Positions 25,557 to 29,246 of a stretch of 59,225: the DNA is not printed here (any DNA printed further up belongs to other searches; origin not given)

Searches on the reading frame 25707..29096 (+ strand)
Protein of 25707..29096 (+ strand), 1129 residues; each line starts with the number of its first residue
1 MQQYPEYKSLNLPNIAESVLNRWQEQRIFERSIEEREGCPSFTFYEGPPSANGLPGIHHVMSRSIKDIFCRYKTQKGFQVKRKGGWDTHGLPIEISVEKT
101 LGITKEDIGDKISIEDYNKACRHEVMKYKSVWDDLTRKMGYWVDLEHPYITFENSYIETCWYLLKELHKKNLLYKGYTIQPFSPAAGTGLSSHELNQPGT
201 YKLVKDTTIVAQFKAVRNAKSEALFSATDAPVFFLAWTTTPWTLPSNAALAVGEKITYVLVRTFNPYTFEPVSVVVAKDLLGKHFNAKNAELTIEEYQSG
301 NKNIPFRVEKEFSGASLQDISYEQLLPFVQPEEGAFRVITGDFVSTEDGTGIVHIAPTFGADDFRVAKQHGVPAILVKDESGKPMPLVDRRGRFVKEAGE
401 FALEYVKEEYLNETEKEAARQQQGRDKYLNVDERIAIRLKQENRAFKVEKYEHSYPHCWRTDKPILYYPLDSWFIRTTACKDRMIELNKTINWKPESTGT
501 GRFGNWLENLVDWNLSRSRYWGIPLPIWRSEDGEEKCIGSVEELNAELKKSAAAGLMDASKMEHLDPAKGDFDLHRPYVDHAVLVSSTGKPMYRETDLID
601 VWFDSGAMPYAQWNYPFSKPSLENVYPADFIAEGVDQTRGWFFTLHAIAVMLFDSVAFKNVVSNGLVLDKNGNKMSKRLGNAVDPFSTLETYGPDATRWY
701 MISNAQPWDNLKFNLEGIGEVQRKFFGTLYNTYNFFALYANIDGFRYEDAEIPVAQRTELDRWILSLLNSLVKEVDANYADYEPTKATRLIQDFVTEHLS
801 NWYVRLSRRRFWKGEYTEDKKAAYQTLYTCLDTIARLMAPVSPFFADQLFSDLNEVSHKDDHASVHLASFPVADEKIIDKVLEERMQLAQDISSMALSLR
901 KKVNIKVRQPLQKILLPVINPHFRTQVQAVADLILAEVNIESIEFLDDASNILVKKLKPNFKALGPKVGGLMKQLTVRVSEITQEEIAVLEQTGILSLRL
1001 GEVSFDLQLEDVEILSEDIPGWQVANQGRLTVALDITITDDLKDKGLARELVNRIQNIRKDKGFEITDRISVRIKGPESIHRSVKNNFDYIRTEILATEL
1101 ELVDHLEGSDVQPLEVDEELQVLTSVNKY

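Call 31: find_homologous_proteins(query=window:25707-29096:+, max_evalue=1e-100)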
Query window:25707-29096:+ (1129 aa): 8000 proteins with E <= 1e-100 among 8000 candidates; the best 120 are listed.
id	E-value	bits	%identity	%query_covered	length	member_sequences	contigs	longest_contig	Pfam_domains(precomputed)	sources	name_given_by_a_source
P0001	0.0e+0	2616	100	100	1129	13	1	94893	PF09334.18,PF08264.20,PF00133.29,PF19302.5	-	-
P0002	0.0e+0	2590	99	100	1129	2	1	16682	PF09334.18,PF08264.20,PF00133.29,PF19302.5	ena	-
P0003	0.0e+0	2576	98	100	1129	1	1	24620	PF09334.18,PF08264.20,PF00133.29,PF19302.5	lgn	-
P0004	0.0e+0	2378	90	100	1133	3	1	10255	PF09334.18,PF08264.20,PF00133.29,PF19302.5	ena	-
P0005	0.0e+0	2361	89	100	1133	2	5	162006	PF09334.18,PF08264.20,PF00133.29,PF19302.5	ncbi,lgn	ncbi:MAG: isoleucine--tRNA ligase [Bacteroidia bacterium]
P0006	0.0e+0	2355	89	100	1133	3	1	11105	PF09334.18,PF08264.20,PF00133.29,PF19302.5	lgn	-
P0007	0.0e+0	2350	88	100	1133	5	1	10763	PF09334.18,PF08264.20,PF00133.29,PF19302.5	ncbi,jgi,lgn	jgi:isoleucyl-tRNA synthetase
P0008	0.0e+0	2344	88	100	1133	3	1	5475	PF09334.18,PF08264.20,PF00133.29,PF19302.5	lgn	-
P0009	0.0e+0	2313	87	100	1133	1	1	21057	PF09334.18,PF08264.20,PF00133.29,PF19302.5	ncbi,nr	ncbi:MAG: isoleucine--tRNA ligase [Bacteroidia bacterium]|nr:isoleucine--tRNA ligase [Bacteroidia ba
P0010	0.0e+0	2306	86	100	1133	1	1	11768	PF09334.18,PF08264.20,PF00133.29,PF19302.5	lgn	-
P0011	0.0e+0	2302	86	100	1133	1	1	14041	PF09334.18,PF08264.20,PF00133.29,PF19302.5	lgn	-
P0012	0.0e+0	2290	85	100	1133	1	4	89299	PF09334.18,PF08264.20,PF00133.29,PF19302.5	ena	-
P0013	0.0e+0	2286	85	100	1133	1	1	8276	PF09334.18,PF08264.20,PF00133.29,PF19302.5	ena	-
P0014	0.0e+0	2278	85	100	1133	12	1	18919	PF09334.18,PF08264.20,PF00133.29,PF19302.5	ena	-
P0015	0.0e+0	2253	84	100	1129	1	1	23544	PF09334.18,PF08264.20,PF00133.29,PF19302.5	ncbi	-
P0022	0.0e+0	2243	84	100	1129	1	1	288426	PF09334.18,PF08264.20,PF00133.29,PF19302.5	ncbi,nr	ncbi:MAG: isoleucine--tRNA ligase [Bacteroidetes bacterium]|nr:isoleucine--tRNA ligase [Bacteroidota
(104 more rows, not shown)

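Call 32: find_encoding_contigs(protein=P0005, flank=10000, max_places=3)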
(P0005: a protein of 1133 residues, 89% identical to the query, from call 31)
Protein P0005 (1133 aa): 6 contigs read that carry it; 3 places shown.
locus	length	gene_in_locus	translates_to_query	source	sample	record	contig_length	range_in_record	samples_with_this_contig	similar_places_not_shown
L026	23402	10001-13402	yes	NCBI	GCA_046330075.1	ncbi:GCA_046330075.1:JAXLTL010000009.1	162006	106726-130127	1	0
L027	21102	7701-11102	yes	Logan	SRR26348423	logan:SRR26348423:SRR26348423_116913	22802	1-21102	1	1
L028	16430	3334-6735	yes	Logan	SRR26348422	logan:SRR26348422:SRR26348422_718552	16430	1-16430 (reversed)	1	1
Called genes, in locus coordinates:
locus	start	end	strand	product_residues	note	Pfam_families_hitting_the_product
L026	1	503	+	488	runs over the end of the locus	PF00180:Iso_dh, PF18324:Isocitrate_DH_C_bact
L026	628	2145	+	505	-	-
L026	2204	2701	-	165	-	PF09990:DUF2231 (faint)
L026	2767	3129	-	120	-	-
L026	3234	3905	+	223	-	PF08713:DNA_alkylation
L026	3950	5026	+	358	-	PF17773:UPF0176_N, PF00581:Rhodanese, PF12368:Rhodanese_C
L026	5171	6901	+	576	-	PF01368:DHH, PF02272:DHHA1, PF17768:RecJ_OB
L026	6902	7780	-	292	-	-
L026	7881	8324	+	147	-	-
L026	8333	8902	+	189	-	PF09603:Fib_succ_major, PF26707:DUF8237 (faint)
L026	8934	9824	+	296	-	PF00892:EamA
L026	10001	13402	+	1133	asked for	PF00133:tRNA-synt_1, PF09334:tRNA-synt_1g (weak), PF08264:Anticodon_1, PF19302:DUF5915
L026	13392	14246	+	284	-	-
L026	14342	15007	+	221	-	PF01252:Peptidase_A8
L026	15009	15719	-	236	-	PF00027:cNMP_binding, PF13545:HTH_Crp_2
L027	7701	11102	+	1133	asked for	PF00133:tRNA-synt_1, PF09334:tRNA-synt_1g (weak), PF08264:Anticodon_1, PF19302:DUF5915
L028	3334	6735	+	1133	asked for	PF00133:tRNA-synt_1, PF09334:tRNA-synt_1g (weak), PF08264:Anticodon_1, PF19302:DUF5915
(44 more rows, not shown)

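Call 33: find_encoding_contigs(protein=P0012, flank=10000, max_places=2)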
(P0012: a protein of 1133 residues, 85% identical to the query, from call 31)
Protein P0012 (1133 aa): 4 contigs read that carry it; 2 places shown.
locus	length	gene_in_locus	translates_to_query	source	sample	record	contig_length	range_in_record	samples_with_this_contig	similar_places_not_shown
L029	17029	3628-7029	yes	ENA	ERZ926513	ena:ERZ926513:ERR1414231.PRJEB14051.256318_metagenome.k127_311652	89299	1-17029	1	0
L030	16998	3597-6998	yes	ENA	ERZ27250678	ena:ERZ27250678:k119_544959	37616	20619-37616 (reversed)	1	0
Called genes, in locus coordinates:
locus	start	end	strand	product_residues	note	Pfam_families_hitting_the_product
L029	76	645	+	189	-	PF09603:Fib_succ_major, PF26707:DUF8237 (faint)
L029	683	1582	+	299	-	PF00892:EamA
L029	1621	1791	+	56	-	-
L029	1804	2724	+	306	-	PF00041:fn3, PF16656:Pur_ac_phosph_N (faint), PF23376:Fn3_VIN3 (faint), PF00041:fn3, PF18962:Por_Secre_tail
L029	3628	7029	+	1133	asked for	PF00133:tRNA-synt_1, PF09334:tRNA-synt_1g (weak), PF08264:Anticodon_1, PF19302:DUF5915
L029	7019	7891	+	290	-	PF01258:zf-dskA_traR (weak)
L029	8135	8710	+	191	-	PF01252:Peptidase_A8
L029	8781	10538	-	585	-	-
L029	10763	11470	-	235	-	PF00027:cNMP_binding, PF13545:HTH_Crp_2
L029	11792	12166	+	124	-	PF01152:Bac_globin (weak)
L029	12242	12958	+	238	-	PF04405:ScdA_N, PF01814:Hemerythrin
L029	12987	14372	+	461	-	PF01212:Beta_elim_lyase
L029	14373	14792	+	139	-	PF00034:Cytochrom_C (faint), PF13442:Cytochrome_CBB3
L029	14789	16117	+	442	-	PF00115:COX1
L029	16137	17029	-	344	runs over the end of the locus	PF01075:Glyco_transf_9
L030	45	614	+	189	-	PF09603:Fib_succ_major, PF26707:DUF8237 (faint)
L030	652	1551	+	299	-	PF00892:EamA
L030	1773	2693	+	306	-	PF00041:fn3, PF16656:Pur_ac_phosph_N (faint), PF23376:Fn3_VIN3 (faint), PF00041:fn3, PF18962:Por_Secre_tail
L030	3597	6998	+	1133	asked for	PF00133:tRNA-synt_1, PF09334:tRNA-synt_1g (weak), PF08264:Anticodon_1, PF19302:DUF5915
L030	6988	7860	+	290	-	PF01258:zf-dskA_traR (weak)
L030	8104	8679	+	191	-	PF01252:Peptidase_A8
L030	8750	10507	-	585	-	-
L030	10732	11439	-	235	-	PF00027:cNMP_binding, PF13545:HTH_Crp_2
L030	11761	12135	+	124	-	PF01152:Bac_globin (weak)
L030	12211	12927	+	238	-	PF04405:ScdA_N, PF01814:Hemerythrin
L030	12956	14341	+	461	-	PF01212:Beta_elim_lyase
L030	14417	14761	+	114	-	PF00034:Cytochrom_C (weak), PF13442:Cytochrome_CBB3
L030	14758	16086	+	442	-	PF00115:COX1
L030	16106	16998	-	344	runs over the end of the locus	PF01075:Glyco_transf_9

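Call 34: find_encoding_contigs(protein=P0022, flank=10000, max_places=2)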
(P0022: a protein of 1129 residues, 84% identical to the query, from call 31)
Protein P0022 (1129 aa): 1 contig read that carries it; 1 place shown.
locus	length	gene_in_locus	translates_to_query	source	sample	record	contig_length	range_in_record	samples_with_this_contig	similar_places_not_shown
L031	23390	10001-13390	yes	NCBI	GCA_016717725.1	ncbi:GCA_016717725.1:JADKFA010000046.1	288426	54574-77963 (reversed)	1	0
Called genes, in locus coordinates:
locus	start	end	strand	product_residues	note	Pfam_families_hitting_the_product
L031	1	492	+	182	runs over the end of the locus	PF04238:DUF420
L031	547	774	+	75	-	-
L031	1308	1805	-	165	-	-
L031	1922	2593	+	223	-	PF08713:DNA_alkylation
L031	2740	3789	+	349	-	PF17773:UPF0176_N, PF00581:Rhodanese, PF12368:Rhodanese_C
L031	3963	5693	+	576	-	PF01368:DHH, PF02272:DHHA1, PF17768:RecJ_OB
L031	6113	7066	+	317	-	PF02661:Fic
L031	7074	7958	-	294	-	-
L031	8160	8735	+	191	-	PF09603:Fib_succ_major, PF26707:DUF8237 (weak)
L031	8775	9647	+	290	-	PF00892:EamA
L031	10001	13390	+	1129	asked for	PF00133:tRNA-synt_1, PF09334:tRNA-synt_1g (faint), PF08264:Anticodon_1, PF19302:DUF5915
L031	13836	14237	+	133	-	PF01258:zf-dskA_traR (weak)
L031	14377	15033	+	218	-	PF01252:Peptidase_A8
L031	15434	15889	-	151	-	PF12867:DinB_2 (faint)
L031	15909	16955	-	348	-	PF01075:Glyco_transf_9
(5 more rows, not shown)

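Call 48: find_encoding_contigs(protein=P0003, flank=10000, max_places=2)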
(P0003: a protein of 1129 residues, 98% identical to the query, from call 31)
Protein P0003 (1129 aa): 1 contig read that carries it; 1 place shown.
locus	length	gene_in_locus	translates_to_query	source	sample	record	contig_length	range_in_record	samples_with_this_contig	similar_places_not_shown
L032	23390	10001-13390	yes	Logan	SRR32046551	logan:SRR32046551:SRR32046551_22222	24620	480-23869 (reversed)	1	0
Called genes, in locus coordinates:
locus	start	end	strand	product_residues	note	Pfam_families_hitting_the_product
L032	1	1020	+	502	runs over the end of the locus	-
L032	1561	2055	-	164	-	PF09990:DUF2231 (weak)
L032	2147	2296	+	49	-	-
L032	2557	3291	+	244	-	PF08713:DNA_alkylation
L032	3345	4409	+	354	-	PF17773:UPF0176_N, PF00581:Rhodanese, PF12368:Rhodanese_C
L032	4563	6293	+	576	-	PF01368:DHH, PF02272:DHHA1, PF17768:RecJ_OB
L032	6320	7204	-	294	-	-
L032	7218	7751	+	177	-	-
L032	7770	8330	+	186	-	PF09603:Fib_succ_major, PF26707:DUF8237 (faint)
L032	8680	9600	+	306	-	PF00041:fn3, PF16656:Pur_ac_phosph_N (faint), PF00041:fn3, PF18962:Por_Secre_tail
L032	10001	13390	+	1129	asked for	PF00133:tRNA-synt_1, PF09334:tRNA-synt_1g (weak), PF08264:Anticodon_1, PF19302:DUF5915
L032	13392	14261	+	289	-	-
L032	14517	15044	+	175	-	PF01252:Peptidase_A8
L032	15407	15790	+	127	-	PF01152:Bac_globin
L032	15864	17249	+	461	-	PF01212:Beta_elim_lyase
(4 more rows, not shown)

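Call 49: find_encoding_contigs(protein=P0004, flank=10000, max_places=2)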
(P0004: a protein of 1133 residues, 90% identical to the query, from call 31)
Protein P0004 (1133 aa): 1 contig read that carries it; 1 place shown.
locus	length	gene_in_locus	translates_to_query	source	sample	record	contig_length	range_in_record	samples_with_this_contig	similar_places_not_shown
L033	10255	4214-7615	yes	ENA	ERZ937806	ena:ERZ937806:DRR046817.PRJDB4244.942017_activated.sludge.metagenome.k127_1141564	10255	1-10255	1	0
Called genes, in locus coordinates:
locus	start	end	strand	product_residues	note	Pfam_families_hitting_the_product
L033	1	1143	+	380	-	?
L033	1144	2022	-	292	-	-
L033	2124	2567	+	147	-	-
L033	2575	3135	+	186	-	PF09603:Fib_succ_major, PF26707:DUF8237 (faint)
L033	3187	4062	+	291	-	PF00892:EamA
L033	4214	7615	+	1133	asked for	PF00133:tRNA-synt_1, PF09334:tRNA-synt_1g (weak), PF08264:Anticodon_1, PF19302:DUF5915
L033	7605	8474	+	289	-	-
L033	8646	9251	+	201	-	PF01252:Peptidase_A8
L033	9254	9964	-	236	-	PF00027:cNMP_binding, PF13545:HTH_Crp_2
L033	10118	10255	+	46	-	?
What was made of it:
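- Direct repeats flank a gene that is variably present among relatives (calls 32-34, 48, 49).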
